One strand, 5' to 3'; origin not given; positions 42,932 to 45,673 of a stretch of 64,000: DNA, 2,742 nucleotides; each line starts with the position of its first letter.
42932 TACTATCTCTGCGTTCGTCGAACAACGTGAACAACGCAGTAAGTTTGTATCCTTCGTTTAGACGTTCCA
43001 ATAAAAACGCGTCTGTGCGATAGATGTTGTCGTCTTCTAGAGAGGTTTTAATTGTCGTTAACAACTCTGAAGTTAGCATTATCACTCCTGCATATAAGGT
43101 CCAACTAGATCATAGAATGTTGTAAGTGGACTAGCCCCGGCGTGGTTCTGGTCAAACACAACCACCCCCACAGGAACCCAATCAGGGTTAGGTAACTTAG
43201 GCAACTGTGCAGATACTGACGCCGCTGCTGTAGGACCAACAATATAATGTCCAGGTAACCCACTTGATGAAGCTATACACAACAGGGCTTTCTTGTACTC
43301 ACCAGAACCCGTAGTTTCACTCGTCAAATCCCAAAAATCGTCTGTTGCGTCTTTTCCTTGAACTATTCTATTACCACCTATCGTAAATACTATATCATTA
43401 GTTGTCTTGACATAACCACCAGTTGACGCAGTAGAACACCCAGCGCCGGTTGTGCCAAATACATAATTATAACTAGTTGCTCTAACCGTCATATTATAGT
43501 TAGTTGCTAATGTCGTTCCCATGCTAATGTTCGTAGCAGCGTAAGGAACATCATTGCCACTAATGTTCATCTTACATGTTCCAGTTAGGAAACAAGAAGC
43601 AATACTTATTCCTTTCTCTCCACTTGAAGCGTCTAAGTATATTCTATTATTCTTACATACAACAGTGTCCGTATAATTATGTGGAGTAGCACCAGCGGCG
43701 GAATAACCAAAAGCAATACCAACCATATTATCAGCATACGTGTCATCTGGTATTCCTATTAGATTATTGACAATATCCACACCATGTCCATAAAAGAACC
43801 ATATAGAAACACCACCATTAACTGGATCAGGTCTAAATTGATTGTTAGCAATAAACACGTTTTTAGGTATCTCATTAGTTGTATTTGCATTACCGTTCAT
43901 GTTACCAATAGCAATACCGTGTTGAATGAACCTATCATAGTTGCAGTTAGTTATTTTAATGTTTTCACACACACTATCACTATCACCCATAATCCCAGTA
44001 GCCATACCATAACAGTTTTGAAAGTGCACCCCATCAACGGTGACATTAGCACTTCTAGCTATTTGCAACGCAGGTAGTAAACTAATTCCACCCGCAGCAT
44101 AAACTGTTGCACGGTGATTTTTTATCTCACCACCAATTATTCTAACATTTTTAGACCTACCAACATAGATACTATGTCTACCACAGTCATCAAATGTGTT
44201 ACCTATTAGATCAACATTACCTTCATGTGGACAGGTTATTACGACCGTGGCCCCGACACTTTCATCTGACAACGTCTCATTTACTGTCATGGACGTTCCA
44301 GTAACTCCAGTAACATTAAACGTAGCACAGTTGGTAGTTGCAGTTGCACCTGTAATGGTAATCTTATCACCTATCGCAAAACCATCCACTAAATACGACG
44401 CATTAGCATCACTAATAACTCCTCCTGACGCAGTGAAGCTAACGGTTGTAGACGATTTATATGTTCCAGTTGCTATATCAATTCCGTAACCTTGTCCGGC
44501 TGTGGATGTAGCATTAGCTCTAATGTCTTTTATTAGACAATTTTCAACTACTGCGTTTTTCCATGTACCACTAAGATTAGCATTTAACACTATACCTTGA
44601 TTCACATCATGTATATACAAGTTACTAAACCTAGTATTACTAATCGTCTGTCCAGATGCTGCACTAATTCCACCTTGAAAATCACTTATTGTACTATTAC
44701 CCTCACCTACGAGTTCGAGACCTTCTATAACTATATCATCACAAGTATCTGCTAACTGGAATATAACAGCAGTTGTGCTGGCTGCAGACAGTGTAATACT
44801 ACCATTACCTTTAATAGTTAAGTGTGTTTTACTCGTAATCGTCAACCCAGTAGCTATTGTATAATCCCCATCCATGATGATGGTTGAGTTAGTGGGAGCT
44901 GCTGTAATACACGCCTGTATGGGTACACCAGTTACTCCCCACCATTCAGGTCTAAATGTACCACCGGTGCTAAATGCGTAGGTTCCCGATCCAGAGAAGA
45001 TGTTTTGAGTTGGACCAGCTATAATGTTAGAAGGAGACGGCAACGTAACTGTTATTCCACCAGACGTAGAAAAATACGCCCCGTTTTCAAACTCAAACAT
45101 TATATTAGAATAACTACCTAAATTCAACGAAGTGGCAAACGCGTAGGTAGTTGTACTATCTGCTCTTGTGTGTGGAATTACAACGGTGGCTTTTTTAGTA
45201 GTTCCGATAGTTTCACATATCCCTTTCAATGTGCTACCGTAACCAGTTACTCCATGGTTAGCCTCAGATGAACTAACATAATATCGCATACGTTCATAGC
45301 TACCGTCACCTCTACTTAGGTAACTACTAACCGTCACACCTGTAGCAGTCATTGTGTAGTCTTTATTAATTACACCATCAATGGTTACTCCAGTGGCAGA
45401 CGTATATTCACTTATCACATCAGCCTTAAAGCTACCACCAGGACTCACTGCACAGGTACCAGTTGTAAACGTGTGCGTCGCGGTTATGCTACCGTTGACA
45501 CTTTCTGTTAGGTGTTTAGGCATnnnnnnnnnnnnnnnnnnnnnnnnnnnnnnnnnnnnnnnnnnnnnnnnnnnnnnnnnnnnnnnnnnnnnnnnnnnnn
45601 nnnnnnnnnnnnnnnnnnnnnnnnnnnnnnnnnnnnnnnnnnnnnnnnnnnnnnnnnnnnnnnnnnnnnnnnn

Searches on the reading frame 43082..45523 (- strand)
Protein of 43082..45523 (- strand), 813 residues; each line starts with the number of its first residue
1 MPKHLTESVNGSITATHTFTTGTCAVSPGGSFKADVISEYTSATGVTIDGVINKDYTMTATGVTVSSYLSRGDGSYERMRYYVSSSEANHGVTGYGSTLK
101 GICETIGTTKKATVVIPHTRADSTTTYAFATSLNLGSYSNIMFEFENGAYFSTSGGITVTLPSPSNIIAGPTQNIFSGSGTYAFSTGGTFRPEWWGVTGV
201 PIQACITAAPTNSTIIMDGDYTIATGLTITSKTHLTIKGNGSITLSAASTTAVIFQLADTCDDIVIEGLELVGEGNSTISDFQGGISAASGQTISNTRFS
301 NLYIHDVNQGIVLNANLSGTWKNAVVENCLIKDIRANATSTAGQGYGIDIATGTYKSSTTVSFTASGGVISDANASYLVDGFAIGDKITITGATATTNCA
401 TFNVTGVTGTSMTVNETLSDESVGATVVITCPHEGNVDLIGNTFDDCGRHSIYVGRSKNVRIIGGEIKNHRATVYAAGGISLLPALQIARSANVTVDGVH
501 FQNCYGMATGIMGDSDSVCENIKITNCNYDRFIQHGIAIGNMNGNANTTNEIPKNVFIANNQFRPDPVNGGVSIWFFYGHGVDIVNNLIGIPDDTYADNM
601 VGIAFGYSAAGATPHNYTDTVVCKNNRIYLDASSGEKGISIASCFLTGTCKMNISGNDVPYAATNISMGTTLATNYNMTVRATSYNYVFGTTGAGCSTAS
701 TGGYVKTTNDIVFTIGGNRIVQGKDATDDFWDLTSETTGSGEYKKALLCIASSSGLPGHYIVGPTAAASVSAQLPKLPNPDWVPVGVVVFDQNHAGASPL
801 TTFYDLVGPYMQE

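Call 22: find_encoding_contigs(protein=window:43082-45523:-, flank=10000, max_places=1)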
Protein window:43082-45523:- (813 aa): no gene with exactly this product is on record in the collection.

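Call 89: search_protein_families(library=phrogs, proteins=[window:43082-45523:-], max_evalue=0.0001)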
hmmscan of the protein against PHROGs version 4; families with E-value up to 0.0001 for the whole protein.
window:43082-45523:- (813 aa): 0 families

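Call 90: search_protein_families(library=pfam, proteins=[window:43082-45523:-], max_evalue=0.01)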
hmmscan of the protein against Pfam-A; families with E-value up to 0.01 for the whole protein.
window:43082-45523:- (813 aa): 1 family
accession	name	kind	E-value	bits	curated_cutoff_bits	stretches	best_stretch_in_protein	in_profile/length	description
PF13229.12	Beta_helix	-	6.1e-09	36.1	25.9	1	433-613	7-152/158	Right handed beta helix region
